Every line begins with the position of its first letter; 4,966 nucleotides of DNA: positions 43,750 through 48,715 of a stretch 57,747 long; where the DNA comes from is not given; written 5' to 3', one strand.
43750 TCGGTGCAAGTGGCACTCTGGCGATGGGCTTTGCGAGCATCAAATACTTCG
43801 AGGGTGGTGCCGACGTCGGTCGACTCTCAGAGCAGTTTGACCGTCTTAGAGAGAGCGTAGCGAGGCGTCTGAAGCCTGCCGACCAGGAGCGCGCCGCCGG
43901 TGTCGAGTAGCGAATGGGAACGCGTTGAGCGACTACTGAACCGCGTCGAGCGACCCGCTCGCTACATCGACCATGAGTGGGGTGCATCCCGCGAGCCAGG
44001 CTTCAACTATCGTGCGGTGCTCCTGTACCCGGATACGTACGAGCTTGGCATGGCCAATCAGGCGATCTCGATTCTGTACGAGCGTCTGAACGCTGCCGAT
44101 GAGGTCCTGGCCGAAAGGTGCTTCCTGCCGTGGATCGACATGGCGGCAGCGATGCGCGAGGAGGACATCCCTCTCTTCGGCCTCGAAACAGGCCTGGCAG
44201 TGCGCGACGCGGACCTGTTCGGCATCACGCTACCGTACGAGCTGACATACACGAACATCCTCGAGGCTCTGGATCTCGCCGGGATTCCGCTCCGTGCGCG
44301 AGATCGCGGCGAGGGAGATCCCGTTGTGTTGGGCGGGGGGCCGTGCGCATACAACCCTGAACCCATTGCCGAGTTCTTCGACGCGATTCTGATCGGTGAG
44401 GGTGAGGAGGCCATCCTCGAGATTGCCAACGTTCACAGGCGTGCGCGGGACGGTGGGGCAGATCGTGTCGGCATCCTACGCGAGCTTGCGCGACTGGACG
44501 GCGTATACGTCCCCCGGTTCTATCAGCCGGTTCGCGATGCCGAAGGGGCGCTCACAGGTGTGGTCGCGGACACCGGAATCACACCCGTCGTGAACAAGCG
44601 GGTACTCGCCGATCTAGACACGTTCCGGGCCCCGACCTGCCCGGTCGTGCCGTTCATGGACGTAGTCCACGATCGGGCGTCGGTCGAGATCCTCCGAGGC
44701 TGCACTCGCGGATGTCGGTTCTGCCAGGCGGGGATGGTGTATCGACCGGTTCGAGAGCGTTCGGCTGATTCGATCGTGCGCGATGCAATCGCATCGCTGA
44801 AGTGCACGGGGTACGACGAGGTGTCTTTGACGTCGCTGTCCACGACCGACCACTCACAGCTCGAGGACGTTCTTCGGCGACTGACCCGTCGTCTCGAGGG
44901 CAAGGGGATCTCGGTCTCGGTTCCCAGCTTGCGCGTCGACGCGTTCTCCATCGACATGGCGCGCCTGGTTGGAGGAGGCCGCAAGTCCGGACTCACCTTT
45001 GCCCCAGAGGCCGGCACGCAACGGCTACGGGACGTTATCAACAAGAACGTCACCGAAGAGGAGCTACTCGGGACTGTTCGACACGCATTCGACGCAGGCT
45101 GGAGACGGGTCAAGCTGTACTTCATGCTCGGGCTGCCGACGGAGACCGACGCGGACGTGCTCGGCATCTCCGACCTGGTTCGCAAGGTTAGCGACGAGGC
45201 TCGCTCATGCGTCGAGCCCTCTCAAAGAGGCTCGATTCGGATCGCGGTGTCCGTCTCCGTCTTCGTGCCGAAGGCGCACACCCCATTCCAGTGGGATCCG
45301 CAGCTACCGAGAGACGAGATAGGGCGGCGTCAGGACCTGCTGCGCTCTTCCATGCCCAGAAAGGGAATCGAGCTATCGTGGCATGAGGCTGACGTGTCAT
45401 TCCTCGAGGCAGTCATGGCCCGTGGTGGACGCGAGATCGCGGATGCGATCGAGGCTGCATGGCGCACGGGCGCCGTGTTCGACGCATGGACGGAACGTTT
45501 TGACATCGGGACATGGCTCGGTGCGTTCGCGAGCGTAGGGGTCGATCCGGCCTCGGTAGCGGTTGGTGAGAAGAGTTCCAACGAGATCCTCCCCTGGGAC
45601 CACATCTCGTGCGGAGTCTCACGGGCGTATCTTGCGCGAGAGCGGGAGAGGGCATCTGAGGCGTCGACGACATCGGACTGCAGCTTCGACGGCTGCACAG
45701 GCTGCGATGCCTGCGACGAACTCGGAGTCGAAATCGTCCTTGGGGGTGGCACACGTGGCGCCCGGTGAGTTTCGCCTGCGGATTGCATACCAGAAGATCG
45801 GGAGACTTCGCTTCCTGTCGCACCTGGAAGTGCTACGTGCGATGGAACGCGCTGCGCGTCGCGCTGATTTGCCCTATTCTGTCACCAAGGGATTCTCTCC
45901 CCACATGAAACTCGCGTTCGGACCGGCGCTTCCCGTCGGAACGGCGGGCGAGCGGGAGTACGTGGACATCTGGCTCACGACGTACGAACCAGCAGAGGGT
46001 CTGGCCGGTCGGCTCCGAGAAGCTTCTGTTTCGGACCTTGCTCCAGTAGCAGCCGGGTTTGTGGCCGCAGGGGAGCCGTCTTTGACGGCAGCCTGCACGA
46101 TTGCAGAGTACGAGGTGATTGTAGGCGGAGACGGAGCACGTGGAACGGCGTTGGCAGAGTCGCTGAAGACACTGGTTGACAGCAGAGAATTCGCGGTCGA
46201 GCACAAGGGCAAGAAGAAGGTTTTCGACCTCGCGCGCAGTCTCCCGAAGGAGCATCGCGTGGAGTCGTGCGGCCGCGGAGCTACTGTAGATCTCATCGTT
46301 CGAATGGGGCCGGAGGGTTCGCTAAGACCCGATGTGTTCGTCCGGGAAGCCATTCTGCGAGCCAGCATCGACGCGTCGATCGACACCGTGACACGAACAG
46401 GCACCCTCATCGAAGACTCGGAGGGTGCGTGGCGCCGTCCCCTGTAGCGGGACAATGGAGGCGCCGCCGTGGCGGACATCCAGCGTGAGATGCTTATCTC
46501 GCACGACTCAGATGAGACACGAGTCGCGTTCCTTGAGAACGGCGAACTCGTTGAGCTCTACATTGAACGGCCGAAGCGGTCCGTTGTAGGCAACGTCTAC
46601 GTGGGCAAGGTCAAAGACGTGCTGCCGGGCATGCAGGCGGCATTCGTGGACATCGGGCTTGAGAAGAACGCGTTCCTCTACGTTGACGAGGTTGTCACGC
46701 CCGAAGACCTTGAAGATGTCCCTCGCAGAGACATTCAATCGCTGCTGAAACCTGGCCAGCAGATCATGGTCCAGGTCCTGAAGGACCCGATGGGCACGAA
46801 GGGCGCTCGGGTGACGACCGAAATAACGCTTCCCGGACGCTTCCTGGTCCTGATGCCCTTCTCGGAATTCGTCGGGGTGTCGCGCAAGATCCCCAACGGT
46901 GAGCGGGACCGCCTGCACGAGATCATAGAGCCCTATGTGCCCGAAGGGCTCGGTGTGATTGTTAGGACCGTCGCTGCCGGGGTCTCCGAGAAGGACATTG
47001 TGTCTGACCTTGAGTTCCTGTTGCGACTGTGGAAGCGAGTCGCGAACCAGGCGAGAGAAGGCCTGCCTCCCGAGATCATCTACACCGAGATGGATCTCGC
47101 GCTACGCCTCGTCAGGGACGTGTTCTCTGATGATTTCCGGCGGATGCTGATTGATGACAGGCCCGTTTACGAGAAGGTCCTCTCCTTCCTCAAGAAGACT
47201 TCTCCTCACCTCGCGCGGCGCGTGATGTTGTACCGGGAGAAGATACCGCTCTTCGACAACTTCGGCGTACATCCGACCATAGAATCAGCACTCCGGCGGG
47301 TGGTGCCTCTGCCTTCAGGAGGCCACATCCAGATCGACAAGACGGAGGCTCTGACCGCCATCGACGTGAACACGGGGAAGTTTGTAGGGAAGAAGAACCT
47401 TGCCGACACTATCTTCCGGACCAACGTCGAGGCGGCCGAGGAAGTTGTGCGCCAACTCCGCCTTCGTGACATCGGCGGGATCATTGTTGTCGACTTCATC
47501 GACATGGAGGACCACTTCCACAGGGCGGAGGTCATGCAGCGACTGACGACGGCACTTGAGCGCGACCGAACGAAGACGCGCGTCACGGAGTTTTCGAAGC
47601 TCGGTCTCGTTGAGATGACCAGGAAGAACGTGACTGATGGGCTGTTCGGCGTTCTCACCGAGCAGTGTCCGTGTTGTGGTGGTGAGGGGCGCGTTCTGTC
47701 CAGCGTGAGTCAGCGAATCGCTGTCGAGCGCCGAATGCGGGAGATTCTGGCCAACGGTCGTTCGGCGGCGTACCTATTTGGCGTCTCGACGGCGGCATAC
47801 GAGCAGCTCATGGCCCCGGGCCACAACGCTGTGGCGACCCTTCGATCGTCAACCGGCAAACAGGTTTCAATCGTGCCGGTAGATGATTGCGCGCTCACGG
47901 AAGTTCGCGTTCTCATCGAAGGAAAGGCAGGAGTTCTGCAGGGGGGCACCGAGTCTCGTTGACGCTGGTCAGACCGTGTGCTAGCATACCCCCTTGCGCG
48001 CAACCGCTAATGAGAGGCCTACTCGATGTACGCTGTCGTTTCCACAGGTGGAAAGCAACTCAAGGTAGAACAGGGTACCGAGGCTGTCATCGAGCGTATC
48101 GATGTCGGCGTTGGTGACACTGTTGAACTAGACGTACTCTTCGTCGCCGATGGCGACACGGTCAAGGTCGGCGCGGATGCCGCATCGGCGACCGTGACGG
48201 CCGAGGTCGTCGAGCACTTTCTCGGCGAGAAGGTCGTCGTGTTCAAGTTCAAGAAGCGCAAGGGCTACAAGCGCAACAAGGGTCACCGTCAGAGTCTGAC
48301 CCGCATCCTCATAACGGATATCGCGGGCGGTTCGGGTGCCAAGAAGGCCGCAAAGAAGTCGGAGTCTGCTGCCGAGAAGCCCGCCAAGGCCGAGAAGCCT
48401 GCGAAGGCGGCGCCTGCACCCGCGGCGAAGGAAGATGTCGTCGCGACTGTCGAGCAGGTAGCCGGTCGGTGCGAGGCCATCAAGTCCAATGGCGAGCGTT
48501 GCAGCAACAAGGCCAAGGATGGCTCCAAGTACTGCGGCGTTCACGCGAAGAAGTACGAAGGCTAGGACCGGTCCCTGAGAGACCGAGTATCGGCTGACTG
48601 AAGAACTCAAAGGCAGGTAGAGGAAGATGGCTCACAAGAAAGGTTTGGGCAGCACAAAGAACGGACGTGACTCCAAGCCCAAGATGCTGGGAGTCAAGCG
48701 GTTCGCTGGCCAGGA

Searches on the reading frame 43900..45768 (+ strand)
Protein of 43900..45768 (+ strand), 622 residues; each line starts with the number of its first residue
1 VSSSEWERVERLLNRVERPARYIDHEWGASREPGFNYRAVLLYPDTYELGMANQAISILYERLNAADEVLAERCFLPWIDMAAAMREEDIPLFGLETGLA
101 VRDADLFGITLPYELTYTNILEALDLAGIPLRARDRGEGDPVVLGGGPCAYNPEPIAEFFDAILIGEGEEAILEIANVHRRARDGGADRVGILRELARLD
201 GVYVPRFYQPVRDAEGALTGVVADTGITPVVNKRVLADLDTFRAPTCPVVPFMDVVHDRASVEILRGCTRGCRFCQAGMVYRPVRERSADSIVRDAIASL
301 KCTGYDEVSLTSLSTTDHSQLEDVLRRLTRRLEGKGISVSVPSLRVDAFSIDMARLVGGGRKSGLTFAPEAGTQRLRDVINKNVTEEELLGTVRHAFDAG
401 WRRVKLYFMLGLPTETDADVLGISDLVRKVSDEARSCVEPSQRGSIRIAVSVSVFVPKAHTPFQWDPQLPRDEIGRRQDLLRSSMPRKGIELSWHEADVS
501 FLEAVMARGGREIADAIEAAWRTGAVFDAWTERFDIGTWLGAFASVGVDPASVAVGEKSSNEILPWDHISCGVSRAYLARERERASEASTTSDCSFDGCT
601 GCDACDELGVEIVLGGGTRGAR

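Call 22: search_protein_families(library=pfam, proteins=[window:43900-45768:+], max_evalue=0.00001)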
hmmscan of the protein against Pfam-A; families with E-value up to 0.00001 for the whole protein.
window:43900-45768:+ (622 aa): 3 families
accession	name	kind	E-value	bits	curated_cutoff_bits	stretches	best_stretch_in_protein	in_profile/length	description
PF19864.5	Radical_SAM_N2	-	1.6e-56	190.4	29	1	56-205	2-151/151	Radical SAM proteins, N-terminal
PF04055.27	Radical_SAM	-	1.7e-21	77.5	29.5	1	263-426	2-165/166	Radical SAM superfamily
PF02310.24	B12-binding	-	2.1e-06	28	32.1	0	101-175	49-120/121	B12 binding domain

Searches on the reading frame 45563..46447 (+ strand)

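Call 22: search_protein_families(library=pfam, proteins=[window:45563-46447:+], max_evalue=0.00001)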
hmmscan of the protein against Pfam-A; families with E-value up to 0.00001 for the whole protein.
window:45563-46447:+ (294 aa): 1 family
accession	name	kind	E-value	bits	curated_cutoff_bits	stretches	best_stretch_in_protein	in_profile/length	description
PF10105.14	DUF2344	-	1.2e-37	129.9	23.8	1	71-256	1-176/176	Uncharacterized protein conserved in bacteria (DUF2344)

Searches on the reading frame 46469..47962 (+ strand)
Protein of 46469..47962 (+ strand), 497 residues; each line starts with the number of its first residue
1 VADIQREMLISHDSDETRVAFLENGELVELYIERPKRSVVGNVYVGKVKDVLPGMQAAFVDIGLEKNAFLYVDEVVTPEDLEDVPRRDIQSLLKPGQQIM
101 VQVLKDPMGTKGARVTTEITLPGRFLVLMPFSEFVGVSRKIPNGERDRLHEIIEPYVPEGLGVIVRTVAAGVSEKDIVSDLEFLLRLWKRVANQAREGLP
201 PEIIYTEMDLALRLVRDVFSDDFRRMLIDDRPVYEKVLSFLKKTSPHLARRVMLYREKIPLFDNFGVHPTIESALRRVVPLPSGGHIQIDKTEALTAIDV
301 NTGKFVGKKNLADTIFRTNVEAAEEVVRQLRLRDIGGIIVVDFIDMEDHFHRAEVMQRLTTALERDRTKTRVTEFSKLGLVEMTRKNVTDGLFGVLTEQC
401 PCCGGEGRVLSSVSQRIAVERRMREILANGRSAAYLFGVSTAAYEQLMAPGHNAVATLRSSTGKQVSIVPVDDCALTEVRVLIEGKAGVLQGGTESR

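Call 22: search_protein_families(library=pfam, proteins=[window:46469-47962:+], max_evalue=0.00001)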
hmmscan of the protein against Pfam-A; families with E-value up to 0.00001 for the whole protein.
window:46469-47962:+ (497 aa): 1 family
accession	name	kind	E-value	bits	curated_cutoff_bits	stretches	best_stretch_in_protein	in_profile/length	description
PF10150.14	RNase_E_G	-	8.5e-101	337.4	25.5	1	120-387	1-269/270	Ribonuclease E/G family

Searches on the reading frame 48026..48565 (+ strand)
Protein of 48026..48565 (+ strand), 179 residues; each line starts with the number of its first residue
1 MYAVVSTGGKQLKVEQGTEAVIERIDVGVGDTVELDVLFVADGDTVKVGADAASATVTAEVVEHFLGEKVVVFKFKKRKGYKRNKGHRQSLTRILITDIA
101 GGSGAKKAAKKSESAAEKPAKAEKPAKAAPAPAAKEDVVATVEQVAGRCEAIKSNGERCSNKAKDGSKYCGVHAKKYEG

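Call 23: search_protein_families(library=pfam, proteins=[window:48026-48565:+], max_evalue=0.00001)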
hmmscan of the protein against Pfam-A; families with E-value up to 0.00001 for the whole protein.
window:48026-48565:+ (179 aa): 1 family
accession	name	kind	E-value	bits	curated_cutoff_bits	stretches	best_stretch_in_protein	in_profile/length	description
PF00829.26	Ribosomal_L21p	-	2.3e-32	111.6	27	1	1-99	1-99/99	Ribosomal prokaryotic L21 protein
